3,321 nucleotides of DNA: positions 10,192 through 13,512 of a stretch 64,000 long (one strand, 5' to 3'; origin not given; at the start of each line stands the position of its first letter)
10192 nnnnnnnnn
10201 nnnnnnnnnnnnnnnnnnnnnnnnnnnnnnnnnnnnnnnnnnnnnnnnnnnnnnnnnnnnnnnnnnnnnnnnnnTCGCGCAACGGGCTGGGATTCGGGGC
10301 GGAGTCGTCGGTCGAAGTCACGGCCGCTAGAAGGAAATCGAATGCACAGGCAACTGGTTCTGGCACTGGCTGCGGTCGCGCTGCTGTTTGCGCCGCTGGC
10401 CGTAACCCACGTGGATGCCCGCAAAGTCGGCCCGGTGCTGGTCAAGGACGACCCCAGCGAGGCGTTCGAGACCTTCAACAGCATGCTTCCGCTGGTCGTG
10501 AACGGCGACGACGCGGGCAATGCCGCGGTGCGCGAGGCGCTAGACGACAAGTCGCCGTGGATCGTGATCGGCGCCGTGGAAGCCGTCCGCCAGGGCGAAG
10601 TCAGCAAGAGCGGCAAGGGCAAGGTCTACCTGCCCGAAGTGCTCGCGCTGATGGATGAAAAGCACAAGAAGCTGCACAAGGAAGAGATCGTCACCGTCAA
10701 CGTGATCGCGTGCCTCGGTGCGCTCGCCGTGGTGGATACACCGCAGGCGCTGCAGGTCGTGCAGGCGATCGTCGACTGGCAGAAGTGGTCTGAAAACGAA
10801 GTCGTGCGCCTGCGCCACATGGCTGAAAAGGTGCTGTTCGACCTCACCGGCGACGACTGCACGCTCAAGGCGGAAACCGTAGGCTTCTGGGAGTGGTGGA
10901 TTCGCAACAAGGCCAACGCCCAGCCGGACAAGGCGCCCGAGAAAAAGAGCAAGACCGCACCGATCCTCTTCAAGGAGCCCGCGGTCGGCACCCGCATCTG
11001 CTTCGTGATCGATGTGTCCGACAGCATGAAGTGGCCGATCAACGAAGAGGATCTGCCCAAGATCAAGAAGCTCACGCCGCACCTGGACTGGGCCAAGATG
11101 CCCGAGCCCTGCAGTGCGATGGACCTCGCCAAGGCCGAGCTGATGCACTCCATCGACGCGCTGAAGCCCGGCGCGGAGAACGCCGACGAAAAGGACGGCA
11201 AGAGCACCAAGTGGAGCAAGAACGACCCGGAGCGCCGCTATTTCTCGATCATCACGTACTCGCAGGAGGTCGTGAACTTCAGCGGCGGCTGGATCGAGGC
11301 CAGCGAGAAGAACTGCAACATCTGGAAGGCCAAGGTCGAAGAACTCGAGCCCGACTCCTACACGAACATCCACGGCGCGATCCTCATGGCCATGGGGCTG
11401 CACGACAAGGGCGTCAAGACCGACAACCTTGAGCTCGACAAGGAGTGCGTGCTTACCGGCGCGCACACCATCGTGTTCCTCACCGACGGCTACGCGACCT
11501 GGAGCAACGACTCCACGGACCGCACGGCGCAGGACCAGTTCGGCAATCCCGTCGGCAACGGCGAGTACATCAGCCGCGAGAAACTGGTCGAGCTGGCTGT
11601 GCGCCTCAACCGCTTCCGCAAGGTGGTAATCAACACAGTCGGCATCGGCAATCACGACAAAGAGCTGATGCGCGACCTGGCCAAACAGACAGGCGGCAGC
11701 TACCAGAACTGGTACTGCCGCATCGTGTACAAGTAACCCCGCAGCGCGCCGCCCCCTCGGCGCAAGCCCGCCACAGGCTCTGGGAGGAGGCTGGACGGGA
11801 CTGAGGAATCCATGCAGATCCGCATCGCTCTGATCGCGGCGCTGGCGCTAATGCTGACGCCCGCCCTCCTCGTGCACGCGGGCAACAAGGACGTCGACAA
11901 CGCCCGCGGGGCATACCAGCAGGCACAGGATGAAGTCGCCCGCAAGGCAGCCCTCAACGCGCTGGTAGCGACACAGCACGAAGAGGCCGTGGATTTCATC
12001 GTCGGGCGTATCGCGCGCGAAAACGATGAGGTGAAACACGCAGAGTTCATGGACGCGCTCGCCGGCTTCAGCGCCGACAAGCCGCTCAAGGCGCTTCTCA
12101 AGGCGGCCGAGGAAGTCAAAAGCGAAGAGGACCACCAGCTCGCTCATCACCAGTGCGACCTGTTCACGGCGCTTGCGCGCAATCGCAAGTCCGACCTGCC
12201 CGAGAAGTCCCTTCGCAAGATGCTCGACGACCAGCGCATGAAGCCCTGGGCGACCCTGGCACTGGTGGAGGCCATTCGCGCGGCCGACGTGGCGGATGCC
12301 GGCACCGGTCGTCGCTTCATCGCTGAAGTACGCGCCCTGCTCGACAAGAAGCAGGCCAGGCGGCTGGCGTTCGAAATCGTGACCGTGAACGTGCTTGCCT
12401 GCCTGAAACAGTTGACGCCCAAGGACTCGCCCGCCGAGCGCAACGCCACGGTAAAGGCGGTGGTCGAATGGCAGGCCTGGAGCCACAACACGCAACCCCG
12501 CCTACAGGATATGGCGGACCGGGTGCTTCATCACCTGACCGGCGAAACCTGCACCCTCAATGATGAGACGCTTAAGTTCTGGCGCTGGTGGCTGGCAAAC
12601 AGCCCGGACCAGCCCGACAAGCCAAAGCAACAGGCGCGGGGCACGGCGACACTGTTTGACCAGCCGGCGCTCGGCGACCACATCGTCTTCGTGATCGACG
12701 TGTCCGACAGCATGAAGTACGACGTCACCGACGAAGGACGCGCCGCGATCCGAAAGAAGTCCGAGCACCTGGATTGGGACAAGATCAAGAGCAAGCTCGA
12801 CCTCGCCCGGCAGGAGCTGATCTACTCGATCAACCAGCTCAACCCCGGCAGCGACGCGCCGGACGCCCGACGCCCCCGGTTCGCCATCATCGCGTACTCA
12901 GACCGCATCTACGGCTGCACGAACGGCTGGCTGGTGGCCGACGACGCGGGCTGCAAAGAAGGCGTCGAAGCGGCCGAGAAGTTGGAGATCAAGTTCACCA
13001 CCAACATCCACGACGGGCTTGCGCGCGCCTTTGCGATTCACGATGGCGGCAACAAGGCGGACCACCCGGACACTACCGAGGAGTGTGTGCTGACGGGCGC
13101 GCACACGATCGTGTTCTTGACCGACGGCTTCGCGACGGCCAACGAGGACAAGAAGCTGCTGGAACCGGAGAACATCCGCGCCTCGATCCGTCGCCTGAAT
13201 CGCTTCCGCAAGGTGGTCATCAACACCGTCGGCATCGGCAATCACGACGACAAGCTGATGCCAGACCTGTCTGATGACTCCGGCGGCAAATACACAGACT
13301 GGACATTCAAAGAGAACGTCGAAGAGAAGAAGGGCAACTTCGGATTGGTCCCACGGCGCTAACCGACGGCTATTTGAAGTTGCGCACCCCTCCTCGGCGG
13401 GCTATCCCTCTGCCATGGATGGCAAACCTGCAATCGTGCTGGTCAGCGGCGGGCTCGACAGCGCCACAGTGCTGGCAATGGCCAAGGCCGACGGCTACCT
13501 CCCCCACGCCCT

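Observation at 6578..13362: MoxR ATPase sits opposite a tandem triplet of secreted HEAT-plus-vWA proteins, which would be a topological mismatch for a classical MoxR-vWA chaperone pair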

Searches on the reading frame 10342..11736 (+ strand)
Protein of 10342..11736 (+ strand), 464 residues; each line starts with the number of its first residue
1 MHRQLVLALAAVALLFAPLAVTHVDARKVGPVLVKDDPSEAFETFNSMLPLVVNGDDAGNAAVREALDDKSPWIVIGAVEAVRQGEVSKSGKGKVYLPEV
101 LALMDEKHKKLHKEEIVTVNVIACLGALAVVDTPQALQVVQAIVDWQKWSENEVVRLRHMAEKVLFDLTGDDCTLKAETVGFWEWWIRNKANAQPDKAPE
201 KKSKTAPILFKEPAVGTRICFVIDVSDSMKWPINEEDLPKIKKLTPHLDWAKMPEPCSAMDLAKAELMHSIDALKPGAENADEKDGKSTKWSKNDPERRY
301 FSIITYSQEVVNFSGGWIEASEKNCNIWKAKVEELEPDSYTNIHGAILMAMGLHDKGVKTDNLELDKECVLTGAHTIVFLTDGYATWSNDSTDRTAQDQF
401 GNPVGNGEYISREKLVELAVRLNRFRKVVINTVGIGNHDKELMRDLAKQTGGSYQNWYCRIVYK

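Call 3: search_protein_families(library=pfam, proteins=[window:10342-11736:+], max_evalue=0.1)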
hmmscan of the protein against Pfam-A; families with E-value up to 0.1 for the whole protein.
window:10342-11736:+ (464 aa): 3 families
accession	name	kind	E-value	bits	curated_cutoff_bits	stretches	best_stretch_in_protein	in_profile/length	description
PF13768.12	VWA_3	-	0.00024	21.6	27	1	419-455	118-154/155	von Willebrand factor type A domain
PF00092.34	VWA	-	0.0026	18.4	23.8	0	296-451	35-155/174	von Willebrand factor type A domain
PF13519.12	VWA_2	-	0.043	14.9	27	0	296-383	36-106/107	von Willebrand factor type A domain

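Call 4: search_protein_families(library=ncbifam, proteins=[window:10342-11736:+], max_evalue=0.1)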
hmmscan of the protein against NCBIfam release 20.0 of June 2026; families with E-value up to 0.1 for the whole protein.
window:10342-11736:+ (464 aa): 0 families

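Call 68: search_protein_families(library=padloc, proteins=[window:10342-11736:+], max_evalue=0.001)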
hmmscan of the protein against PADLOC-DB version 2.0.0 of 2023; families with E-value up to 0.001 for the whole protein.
window:10342-11736:+ (464 aa): 0 families

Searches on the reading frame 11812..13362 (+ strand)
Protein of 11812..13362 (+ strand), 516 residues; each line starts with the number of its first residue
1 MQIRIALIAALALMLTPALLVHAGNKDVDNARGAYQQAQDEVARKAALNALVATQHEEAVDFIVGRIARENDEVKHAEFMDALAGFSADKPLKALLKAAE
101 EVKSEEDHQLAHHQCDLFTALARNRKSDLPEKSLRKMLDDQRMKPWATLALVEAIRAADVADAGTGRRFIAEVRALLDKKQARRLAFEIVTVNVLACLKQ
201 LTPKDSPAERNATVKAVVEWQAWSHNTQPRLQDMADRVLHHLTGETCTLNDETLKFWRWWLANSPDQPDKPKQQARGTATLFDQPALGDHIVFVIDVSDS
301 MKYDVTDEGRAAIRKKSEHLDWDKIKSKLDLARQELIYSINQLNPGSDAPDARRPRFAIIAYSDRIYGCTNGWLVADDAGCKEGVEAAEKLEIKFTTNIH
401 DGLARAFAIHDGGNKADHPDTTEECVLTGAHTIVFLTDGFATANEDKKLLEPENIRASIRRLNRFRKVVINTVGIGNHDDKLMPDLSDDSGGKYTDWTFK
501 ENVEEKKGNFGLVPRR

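Call 3: search_protein_families(library=pfam, proteins=[window:11812-13362:+], max_evalue=0.1)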
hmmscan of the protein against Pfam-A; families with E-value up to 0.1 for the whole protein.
window:11812-13362:+ (516 aa): 6 families
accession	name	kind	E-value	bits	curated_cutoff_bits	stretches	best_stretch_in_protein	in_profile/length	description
PF00092.34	VWA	-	7.2e-06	26.8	23.8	1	291-491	2-155/174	von Willebrand factor type A domain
PF13768.12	VWA_3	-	0.0086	16.6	27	0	428-495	95-154/155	von Willebrand factor type A domain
PF13519.12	VWA_2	-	0.018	16.1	27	0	291-439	1-106/107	von Willebrand factor type A domain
PF11519.13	DUF3222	-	0.027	14.9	25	1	92-120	13-40/75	Protein of unknown function (DUF3222)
PF11838.14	ERAP1_C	-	0.04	13.8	38.2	1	19-90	176-246/318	ERAP1-like C-terminal domain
PF13646.12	HEAT_2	-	0.051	14.3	27.7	2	37-99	10-71/88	HEAT repeats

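Call 4: search_protein_families(library=ncbifam, proteins=[window:11812-13362:+], max_evalue=0.1)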
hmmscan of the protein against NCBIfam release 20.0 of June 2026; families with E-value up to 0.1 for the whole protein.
window:11812-13362:+ (516 aa): 0 families

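Call 68: search_protein_families(library=padloc, proteins=[window:11812-13362:+], max_evalue=0.001)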
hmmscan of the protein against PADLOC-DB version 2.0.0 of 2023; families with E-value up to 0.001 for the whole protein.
window:11812-13362:+ (516 aa): 0 families
